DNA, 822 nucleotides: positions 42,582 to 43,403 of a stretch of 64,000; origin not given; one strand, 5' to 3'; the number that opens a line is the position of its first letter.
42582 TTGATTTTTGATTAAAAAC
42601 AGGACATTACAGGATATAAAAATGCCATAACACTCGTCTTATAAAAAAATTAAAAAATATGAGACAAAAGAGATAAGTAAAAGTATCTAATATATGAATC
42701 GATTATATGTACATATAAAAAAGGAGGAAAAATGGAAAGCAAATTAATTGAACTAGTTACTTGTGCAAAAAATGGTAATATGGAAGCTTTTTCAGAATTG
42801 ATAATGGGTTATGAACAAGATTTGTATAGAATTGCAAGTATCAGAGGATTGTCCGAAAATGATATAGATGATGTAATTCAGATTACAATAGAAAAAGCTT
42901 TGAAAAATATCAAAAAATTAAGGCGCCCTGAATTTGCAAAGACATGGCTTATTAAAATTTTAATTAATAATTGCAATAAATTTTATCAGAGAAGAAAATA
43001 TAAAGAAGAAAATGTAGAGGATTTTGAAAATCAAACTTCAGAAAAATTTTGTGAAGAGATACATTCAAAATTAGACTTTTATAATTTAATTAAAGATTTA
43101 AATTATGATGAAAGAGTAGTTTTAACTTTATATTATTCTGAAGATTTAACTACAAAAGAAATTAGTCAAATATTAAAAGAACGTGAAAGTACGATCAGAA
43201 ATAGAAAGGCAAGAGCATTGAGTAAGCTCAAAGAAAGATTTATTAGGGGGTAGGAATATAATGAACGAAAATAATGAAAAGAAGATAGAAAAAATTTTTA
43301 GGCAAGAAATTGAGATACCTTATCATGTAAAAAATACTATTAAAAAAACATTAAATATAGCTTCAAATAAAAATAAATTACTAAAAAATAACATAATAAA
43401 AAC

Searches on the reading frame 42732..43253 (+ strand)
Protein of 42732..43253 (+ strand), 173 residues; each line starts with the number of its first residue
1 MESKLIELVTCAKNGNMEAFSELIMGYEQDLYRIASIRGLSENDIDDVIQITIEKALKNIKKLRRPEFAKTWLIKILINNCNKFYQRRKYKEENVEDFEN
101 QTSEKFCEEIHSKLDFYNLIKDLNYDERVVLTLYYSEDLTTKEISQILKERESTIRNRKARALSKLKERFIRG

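Call 12: search_protein_families(library=ncbifam, proteins=[window:42732-43253:+], max_evalue=0.00001)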
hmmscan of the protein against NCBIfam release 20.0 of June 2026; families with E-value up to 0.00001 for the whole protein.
window:42732-43253:+ (173 aa): 47 families (the best 25 are shown)
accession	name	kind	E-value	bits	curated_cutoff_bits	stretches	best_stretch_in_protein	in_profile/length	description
TIGR02954.1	Sig70_famx3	hypoth_equivalog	9.7e-35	119.8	188.5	1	6-171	4-168/170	RNA polymerase sigma-70 factor, TIGR02954 family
NF053879.1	RNAPolSigSigVBac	equivalog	6e-24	84.5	190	1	18-169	4-154/160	RNA polymerase sigma factor SigV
TIGR02937.1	sigma70-ECF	superfamily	8.7e-23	80.7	42.9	1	18-169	1-164/165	sigma-70 family RNA polymerase sigma factor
NF007216.0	PRK09638.1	equivalog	5.9e-18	65.3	194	1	7-168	7-172/180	RNA polymerase sigma factor SigY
NF008888.0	PRK11922.1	equivalog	1.1e-17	64.5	204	1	7-169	19-195/231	RNA polymerase sigma factor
TIGR02952.1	Sig70_famx2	equivalog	1.2e-15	57.9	206.45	1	9-168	2-168/170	ECF subfamily RNA polymerase sigma factor, BldN family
TIGR02983.1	SigE-fam_strep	subfamily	1.3e-15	57.6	141.55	1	16-169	4-157/162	SigE family RNA polymerase sigma factor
NF007222.0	PRK09640.1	equivalog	1.5e-15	57.2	194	1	5-170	13-182/188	RNA polymerase sigma factor SigX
NF008891.0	PRK11924.1-5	subfamily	1.6e-15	57.7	259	1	20-168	5-161/171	RNA polymerase sigma factor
NF007225.0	PRK09643.1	equivalog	3.2e-15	56.4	190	1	7-169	16-181/204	RNA polymerase sigma factor SigM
NF009174.0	PRK12522.1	equivalog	1.1e-14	54.9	217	1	19-169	4-166/175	RNA polymerase sigma factor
NF009170.0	PRK12517.1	subfamily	1.2e-14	54.1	197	1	17-169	22-175/188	RNA polymerase sigma factor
NF058625.1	sigma_PG0214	equivalog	2.6e-14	53.3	130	1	17-171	3-162/170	GFO_1088 family ECF-type sigma factor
NF009195.0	PRK12543.1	subfamily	3.4e-14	52.8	197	1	2-169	4-177/192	RNA polymerase sigma factor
NF009171.0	PRK12518.1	equivalog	3.6e-14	53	208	1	7-168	16-182/191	RNA polymerase sigma factor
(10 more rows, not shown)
